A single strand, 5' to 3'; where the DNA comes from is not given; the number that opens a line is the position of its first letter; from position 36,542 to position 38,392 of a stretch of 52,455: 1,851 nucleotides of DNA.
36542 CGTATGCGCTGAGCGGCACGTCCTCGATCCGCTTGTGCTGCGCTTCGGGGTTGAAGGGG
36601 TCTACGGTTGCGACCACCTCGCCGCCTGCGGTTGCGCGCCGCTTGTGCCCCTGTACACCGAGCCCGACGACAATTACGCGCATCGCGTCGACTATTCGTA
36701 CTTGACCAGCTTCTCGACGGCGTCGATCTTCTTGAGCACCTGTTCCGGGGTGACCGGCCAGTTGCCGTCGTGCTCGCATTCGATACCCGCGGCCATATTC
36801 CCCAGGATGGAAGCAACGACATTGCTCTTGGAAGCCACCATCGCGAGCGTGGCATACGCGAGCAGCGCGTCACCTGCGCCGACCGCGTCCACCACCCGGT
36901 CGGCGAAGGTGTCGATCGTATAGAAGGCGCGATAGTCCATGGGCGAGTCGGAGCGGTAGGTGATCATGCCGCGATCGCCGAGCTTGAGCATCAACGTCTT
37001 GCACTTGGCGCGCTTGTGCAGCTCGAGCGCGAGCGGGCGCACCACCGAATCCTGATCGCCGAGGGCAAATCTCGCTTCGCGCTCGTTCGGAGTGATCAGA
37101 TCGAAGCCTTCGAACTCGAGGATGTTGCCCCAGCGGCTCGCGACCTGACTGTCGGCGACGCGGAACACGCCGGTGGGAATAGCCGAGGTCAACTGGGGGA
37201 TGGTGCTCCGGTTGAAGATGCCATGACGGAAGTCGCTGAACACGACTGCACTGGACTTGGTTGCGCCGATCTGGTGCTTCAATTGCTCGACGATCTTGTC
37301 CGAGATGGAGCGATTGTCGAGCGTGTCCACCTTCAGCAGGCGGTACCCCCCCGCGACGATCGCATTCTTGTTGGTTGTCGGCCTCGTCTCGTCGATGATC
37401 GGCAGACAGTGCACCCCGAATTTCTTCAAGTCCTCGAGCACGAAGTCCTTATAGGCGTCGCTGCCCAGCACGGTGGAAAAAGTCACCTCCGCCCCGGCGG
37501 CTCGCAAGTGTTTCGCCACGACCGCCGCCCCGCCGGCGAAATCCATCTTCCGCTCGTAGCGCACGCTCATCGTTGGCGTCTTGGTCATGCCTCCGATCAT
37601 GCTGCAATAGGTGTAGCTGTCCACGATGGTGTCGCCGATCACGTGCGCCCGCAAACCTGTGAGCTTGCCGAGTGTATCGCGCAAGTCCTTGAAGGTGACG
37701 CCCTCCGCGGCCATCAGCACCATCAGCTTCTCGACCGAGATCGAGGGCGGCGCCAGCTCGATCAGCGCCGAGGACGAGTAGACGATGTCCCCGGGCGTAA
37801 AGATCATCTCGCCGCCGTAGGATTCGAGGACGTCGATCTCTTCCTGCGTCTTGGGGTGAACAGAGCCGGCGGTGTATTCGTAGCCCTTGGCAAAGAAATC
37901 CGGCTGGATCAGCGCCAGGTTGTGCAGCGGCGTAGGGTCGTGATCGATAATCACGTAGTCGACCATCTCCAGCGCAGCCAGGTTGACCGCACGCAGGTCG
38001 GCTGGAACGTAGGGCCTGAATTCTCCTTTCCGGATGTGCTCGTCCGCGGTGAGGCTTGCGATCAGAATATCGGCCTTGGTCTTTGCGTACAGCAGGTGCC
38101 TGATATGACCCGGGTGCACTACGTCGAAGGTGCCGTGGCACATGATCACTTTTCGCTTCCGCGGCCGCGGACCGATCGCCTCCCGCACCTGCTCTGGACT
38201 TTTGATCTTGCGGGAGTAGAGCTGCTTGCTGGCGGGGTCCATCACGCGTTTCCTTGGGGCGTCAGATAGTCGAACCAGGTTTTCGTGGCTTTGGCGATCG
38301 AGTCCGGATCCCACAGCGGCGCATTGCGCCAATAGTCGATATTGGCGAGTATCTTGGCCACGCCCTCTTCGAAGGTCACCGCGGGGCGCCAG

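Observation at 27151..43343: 17-gene overlapped operon fusing a sedoheptulose-7-P to nucleotide-heptose route with a stand-alone TPP E1 pair, Nudix, oxidoreductases and a methyltransferase: candidate pathway for an undescribed branched or higher-carbon LPS sugar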

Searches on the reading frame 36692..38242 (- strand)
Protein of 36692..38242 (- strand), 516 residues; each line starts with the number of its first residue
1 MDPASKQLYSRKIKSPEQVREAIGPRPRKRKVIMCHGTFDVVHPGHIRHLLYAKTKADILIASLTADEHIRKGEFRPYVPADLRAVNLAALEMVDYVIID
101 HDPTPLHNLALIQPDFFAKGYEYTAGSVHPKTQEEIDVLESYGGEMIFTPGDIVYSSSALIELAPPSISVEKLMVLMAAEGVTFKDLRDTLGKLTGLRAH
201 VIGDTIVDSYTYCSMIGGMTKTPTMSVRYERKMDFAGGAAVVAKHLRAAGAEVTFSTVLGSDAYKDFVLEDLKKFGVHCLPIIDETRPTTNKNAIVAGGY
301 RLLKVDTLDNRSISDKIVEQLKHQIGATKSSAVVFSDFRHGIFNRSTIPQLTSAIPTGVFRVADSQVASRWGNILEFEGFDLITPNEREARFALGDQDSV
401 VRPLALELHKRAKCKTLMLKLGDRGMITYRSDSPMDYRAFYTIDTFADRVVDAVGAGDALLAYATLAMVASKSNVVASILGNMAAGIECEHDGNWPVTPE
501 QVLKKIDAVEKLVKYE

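Call 9: search_protein_families(library=pfam, proteins=[window:36692-38242:-], max_evalue=0.001)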
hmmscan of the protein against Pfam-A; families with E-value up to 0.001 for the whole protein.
window:36692-38242:- (516 aa): 2 families
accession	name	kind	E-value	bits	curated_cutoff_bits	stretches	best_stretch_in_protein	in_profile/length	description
PF00294.29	PfkB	-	5e-22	79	25.8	1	201-493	6-294/302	pfkB family carbohydrate kinase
PF01467.32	CTP_transf_like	-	2.2e-10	41.3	21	1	35-144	2-110/133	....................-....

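Call 17: find_homologous_proteins(query=window:36692-38242:-, max_evalue=1e-10)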
Query window:36692-38242:- (516 aa): 6752 proteins with E <= 1e-10 among 8000 candidates; the best 120 are listed.
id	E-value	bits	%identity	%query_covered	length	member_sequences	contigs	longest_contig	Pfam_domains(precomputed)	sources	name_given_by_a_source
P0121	0.0e+0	1115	96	100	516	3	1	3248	PF01467.33,PF00294.30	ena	-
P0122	0.0e+0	1014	86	100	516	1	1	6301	PF01467.33,PF00294.30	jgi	jgi:rfaE bifunctional protein kinase chain/domain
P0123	0.0e+0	1010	86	100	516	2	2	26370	PF01467.33,PF00294.30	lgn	-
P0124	0.0e+0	1009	86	100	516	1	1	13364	PF01467.33,PF00294.30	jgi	jgi:rfaE bifunctional protein kinase chain/domain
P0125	1.5e-298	1008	87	100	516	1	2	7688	PF01467.33,PF00294.30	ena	-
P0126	8.4e-298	1006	85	100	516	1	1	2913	PF01467.33,PF00294.30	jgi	jgi:rfaE bifunctional protein kinase chain/domain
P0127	1.9e-297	1005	86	100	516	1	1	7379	PF01467.33,PF00294.30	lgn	-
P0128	2.3e-297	1005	85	100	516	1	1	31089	PF01467.33,PF00294.30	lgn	-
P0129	2.5e-297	1004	85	100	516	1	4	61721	PF01467.33,PF00294.30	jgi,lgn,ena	jgi:rfaE bifunctional protein kinase chain/domain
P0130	2.9e-297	1004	85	100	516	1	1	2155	PF01467.33,PF00294.30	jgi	-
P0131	3.5e-297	1004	85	100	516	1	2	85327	PF01467.33,PF00294.30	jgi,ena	-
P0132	6.9e-297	1003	85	100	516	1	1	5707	PF01467.33,PF00294.30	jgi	jgi:rfaE bifunctional protein kinase chain/domain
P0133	7.4e-297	1003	85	100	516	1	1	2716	PF01467.33,PF00294.30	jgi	jgi:rfaE bifunctional protein kinase chain/domain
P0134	7.0e-296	1000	85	100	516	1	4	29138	PF01467.33,PF00294.30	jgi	jgi:rfaE bifunctional protein kinase chain/domain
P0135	2.1e-295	998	84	100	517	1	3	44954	PF01467.33,PF00294.30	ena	-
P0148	1.7e-293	992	84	100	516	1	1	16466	PF01467.33,PF00294.30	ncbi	-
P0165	4.2e-290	981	82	100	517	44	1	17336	PF01467.33,PF00294.30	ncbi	-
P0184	1.2e-288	976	83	100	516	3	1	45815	PF01467.33,PF00294.30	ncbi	-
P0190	2.9e-288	975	83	100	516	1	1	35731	PF01467.33,PF00294.30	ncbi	-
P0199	2.4e-287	972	82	100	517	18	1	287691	PF01467.33,PF00294.30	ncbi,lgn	-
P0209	1.7e-286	969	81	100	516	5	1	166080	PF01467.33,PF00294.30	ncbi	-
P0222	7.6e-286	967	82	100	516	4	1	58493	PF01467.33,PF00294.30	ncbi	-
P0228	1.2e-285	966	81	100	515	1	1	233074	PF01467.33,PF00294.30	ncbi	-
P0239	3.4e-285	964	81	100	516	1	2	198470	PF01467.33,PF00294.30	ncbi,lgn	-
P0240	3.8e-285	964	81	100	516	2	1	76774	PF01467.33,PF00294.30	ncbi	-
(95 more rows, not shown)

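Call 18: find_related_loci(query=window:36692-38242:-, collection=genome_contigs, flank=10000)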
Query window:36692-38242:- (516 aa) in genome_contigs; peptide patterns used: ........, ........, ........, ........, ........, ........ (x = any residue, [..] = any of these).
443 stretches matched a pattern; 409 encode a relative of the query (tblastn E <= 1e-3); the best 80 are kept; 80 distinct loci.
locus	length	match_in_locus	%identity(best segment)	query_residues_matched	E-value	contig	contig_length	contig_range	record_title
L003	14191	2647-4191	84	1-516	0e+0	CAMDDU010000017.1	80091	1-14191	MAG: Bordetella parapertussis isolate ME-08apr19-187 genome assembly, contig: ME-08apr19-C575, whole genome shotgun sequ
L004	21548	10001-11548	82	1-516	0e+0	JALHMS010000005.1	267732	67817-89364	MAG: Burkholderiales bacterium isolate Bin_40_2 c_000000000249, whole genome shotgun sequence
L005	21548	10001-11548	83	1-516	0e+0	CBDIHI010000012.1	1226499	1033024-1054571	MAG: Burkholderiales bacterium isolate 01205051-3130-4657-b8c8-f148f57bebd5 genome assembly, contig: contig_12, whole ge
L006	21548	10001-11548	83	1-516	0e+0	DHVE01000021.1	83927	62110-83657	MAG TPA_asm: Betaproteobacteria bacterium UBA5216 UBA5216_contig_462, whole genome shotgun sequence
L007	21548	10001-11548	82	1-516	0e+0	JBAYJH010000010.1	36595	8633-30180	MAG: Sterolibacterium sp. isolate SO_2016_GW1_50 scaffold02106_OW334_2016, whole genome shotgun sequence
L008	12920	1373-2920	83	1-516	0e+0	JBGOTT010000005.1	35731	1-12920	MAG: Gammaproteobacteria bacterium isolate OBJ_0618_7090110_156 k141_2730821_length_35731_cov_21.9507, whole genome shot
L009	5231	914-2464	82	1-516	0e+0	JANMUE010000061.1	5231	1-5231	MAG: Lysobacterales bacterium isolate SOY_29_concoct_220_sub SOY_29_k141_2001714, whole genome shotgun sequence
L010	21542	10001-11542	81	1-515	0e+0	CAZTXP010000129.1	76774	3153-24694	MAG TPA_asm: uncultured Enterobacteriaceae bacterium isolate binchicken_co200_30 genome assembly, contig: k141_754625, w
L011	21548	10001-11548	82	1-516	0e+0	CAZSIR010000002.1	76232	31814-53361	MAG TPA_asm: uncultured Bordetella sp. isolate SRP150892_co2_45 genome assembly, contig: NODE_296_length_76232_cov_23.91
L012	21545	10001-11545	81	1-515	0e+0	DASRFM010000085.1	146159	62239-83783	MAG TPA_asm: Burkholderiales bacterium isolate SMAG_U10032 k141_2106562, whole genome shotgun sequence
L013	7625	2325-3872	81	1-516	0e+0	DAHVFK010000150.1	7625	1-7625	MAG TPA_asm: Betaproteobacteria bacterium isolate clean1715 NODE_150_length_7625_cov_4.666578, whole genome shotgun sequ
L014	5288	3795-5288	81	1-498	0e+0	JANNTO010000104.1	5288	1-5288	MAG: Gammaproteobacteria bacterium isolate SOY_30_metabat_91 SOY_30_k141_3472455, whole genome shotgun sequence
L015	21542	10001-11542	81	1-515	0e+0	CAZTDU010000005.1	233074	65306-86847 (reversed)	MAG TPA_asm: uncultured Enterobacteriaceae bacterium isolate binchicken_co179_386 genome assembly, contig: NODE_226_leng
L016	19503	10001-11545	83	1-516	0e+0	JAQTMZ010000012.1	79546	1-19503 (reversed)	MAG: Gallionella sp. isolate STA_52 NODE_640_length_79546_cov_127.908737_Sandtown_A, whole genome shotgun sequence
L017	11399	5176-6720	80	1-516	0e+0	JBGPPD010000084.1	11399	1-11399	MAG: Gammaproteobacteria bacterium isolate OBJ2_061818_050_22 k141_704914_length_11399_cov_59.0015, whole genome shotgun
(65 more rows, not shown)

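Call 22: search_protein_families(library=ncbifam, proteins=[window:36692-38242:-], max_evalue=0.00001)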
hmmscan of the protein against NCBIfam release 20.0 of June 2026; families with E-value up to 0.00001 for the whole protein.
window:36692-38242:- (516 aa): 12 families
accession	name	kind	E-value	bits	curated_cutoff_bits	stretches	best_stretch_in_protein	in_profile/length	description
NF008454.0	PRK11316.1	equivalog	6e-46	157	521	2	198-508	12-314/475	bifunctional D-glycero-beta-D-manno-heptose-7-phosphate kinase/D-glycero-beta-D-manno-heptose 1-phosphate adenylyltransferase HldE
TIGR02198.1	rfaE_dom_I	equivalog_domain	1.7e-41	142.4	345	1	195-505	6-313/315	D-glycero-beta-D-manno-heptose-7-phosphate kinase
TIGR02199.1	rfaE_dom_II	equivalog_domain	1.9e-25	89.4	181.5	1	26-162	7-140/144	D-glycero-beta-D-manno-heptose 1-phosphate adenylyltransferase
TIGR02152.1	D_ribokin_bact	equivalog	3.8e-10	39.6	299.65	1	239-495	38-287/298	ribokinase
TIGR03168.1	1-PFK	subfamily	1.6e-08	33.8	216.4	1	228-474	26-267/305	hexose kinase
TIGR00125.1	cyt_tran_rel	domain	3.4e-08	33.6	27.7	1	32-95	1-63/65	adenylyltransferase/cytidyltransferase family protein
TIGR04382.1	myo_inos_iolC_N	equivalog_domain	4.6e-08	32.7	300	0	379-491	188-292/309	5-dehydro-2-deoxygluconokinase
TIGR03828.1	pfkB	equivalog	4.8e-08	32.4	292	1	229-474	27-267/305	1-phosphofructokinase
TIGR01518.1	g3p_cytidyltrns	equivalog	2.6e-07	30.8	165.4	1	33-101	1-69/125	glycerol-3-phosphate cytidylyltransferase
NF008353.0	PRK11142.1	equivalog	3e-07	30.3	341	1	237-500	40-295/307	ribokinase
NF041320.1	pfkB_Halo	equivalog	9.5e-07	28.5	400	1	231-480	32-268/302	1-phosphofructokinase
NF007321.0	PRK09813.1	equivalog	5.5e-06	26.1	247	0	398-473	171-239/261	fructoselysine 6-kinase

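Call 33: search_solved_structures(query=window:36692-38242:-, max_evalue=0.001)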
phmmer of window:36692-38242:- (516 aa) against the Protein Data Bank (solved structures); distinct sequences matched with E-value up to 0.001: 9.
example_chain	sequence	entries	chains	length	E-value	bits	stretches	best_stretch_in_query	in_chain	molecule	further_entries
4e84_A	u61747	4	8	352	2e-14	56.5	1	194-489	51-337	D-beta-D-heptose 7-phosphate kinase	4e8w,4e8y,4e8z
5x9q_A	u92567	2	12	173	1.3e-12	50.5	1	30-161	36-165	Putative cytidylyltransferase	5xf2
3elb_A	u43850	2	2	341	5.3e-09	38.6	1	30-136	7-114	Ethanolamine-phosphate cytidylyltransferase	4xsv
5x3d_A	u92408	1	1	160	2.9e-08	36.2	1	29-154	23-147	Phosphoenolpyruvate phosphomutase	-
3glv_A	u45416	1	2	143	1.6e-07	33.8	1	33-124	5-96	Lipopolysaccharide core biosynthesis protein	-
1vm7_A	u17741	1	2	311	1e-05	27.8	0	376-493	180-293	ribokinase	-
2b7l_A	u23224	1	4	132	2.5e-05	26.5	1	32-122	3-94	glycerol-3-phosphate cytidylyltransferase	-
3ry7_A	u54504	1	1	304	2.7e-05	26.4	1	201-493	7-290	Ribokinase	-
1coz_A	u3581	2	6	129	3.3e-05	26.1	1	31-101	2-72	PROTEIN (GLYCEROL-3-PHOSPHATE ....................) | glycerol-3-phosphate cytidylyltransferase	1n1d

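Call 38: search_dna_similar(query=window:36692-38242:-, collection=plasmids, mode=protein, max_evalue=1e-30, max_rows=30)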
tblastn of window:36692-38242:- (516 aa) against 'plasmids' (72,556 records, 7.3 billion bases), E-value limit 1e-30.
Records with a match: 2; places in all: 2; records where one place covers at least 80% of the query: 2.
Best place of each record, by identity: <60% 2.
By first word of the organism name: Azospirillum 1; Solidesulfovibrio 1.
By predicted mobility (MOB-suite, as given by PLSDB): non-mobilizable 2.
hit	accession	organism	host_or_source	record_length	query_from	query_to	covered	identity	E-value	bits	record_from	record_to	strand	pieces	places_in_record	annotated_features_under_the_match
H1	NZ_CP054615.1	Azospirillum oryzae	cell culture,soil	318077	2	511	99%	31.0%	3e-50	192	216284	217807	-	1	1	PfkB family carbohydrate kinase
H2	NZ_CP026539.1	Solidesulfovibrio carbinolicus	-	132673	11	505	96%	29.7%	8e-52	197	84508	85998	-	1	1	PfkB family carbohydrate kinase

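Call 87: list_cluster_members(proteins=[P0165, P0199, P0209, P0222, P0184, P0190, P0148, P0240, P0228, P0239])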
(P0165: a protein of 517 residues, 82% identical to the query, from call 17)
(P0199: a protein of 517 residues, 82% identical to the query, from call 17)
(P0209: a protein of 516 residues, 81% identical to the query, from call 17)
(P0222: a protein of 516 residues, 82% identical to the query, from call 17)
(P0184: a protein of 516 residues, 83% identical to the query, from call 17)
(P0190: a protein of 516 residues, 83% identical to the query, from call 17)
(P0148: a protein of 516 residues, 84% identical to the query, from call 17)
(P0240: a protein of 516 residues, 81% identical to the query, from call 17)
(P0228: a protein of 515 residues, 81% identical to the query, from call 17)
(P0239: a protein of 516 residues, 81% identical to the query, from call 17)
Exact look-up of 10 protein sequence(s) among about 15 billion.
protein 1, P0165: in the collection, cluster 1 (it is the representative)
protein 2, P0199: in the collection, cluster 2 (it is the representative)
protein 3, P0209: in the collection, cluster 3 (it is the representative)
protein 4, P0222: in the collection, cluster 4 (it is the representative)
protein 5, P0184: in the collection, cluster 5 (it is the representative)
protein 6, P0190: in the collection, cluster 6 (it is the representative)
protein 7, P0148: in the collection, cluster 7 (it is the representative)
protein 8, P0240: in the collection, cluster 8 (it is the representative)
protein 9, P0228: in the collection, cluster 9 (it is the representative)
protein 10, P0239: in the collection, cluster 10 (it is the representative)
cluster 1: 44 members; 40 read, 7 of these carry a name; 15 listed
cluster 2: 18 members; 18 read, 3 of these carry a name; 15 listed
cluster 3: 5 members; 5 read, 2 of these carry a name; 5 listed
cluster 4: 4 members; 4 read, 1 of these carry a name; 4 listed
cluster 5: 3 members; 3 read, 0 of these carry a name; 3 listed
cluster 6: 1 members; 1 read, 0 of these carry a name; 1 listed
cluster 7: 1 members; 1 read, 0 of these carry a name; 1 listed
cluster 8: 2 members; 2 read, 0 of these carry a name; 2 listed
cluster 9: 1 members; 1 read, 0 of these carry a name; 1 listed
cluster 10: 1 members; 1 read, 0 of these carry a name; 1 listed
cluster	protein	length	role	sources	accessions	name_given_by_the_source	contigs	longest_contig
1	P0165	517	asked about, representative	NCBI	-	-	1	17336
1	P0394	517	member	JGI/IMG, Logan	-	rfaE bifunctional protein kinase chain/domain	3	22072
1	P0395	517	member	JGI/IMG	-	rfaE bifunctional protein kinase chain/domain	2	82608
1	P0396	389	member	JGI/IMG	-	rfaE bifunctional protein kinase chain/domain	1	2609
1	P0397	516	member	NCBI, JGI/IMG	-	rfaE bifunctional protein kinase chain/domain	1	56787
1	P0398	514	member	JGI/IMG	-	rfaE bifunctional protein kinase chain/domain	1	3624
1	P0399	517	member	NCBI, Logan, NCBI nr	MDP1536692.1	MAG: PfkB family carbohydrate kinase [Burkholderiales bacterium] | PfkB family carbohydrate kinase [Burkholderiales bacterium]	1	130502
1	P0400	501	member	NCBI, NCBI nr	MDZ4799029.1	MAG: PfkB family carbohydrate kinase, partial [Bryobacteraceae bacterium] | PfkB family carbohydrate kinase [Bryobacteraceae bacterium]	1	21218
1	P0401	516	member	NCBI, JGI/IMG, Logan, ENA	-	-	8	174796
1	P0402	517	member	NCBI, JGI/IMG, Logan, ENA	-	-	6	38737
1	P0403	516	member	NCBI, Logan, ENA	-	-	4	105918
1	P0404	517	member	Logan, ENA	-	-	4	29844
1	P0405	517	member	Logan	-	-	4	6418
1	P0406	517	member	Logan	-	-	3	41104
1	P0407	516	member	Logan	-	-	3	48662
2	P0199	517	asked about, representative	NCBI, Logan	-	-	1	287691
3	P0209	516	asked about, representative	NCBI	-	-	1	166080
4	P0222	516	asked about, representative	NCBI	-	-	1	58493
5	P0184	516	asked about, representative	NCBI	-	-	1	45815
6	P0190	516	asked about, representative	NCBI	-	-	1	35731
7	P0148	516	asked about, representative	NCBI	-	-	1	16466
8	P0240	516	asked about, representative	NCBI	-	-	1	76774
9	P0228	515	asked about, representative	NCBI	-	-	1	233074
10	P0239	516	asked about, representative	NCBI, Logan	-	-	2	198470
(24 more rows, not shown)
